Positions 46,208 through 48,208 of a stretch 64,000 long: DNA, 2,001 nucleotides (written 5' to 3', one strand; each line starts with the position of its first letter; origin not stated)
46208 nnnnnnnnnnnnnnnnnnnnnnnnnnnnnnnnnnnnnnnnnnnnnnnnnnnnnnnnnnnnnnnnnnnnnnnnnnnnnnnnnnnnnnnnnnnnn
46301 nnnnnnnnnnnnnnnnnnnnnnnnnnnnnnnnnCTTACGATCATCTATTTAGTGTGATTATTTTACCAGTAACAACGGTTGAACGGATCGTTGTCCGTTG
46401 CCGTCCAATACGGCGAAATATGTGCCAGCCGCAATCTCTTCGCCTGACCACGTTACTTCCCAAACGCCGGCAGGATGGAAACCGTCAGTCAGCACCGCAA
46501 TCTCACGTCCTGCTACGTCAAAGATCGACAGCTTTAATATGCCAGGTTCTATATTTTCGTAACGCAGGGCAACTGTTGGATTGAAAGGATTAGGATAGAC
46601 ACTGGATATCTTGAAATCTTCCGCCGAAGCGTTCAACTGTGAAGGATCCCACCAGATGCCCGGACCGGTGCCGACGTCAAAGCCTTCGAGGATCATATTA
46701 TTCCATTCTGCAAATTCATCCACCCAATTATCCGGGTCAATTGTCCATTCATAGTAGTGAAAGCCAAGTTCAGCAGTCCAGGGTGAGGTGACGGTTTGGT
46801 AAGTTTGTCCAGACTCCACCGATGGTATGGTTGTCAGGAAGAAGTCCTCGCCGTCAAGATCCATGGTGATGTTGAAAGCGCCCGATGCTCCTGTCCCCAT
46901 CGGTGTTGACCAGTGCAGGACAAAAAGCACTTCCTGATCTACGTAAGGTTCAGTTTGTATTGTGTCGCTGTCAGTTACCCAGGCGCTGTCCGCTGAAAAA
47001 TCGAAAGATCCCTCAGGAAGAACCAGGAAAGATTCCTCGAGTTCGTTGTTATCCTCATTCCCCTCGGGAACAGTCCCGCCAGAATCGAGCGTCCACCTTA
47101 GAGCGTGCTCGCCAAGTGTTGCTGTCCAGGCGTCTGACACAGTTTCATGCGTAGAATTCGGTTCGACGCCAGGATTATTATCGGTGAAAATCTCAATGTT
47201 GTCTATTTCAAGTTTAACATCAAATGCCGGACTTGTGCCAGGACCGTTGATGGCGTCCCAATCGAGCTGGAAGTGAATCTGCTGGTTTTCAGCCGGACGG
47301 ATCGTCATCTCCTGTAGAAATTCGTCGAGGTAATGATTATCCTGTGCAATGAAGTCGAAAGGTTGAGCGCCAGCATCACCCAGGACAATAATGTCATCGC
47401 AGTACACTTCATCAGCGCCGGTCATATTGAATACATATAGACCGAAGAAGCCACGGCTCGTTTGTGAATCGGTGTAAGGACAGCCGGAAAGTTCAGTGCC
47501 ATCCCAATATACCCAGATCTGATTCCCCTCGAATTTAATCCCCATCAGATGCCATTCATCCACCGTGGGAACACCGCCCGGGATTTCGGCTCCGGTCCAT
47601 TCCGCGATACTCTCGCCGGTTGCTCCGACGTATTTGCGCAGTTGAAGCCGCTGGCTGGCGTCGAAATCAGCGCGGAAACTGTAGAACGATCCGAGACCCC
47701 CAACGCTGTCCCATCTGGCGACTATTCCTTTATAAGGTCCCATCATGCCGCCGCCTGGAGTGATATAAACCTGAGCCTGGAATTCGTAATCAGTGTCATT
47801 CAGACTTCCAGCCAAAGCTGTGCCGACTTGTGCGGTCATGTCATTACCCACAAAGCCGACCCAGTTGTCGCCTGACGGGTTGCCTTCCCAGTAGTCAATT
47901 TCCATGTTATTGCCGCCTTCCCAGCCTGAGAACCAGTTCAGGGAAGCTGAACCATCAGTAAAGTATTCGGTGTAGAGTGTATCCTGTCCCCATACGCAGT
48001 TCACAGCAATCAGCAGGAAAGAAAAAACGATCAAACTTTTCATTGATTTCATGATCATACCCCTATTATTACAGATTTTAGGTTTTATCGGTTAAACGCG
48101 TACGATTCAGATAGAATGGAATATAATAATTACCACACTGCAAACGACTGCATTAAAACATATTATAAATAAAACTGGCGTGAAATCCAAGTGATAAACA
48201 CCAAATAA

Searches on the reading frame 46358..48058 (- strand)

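Call 89: search_protein_families(library=pfam, max_evalue=0.00001, proteins=[window:46358-48058:-])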
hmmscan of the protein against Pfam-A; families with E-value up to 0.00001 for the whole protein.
window:46358-48058:- (566 aa): 1 family
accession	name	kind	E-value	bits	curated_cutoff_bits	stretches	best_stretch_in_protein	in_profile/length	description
PF07705.17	CARDB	-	6.4e-18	65.3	22.7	2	388-455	31-98/101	CARDB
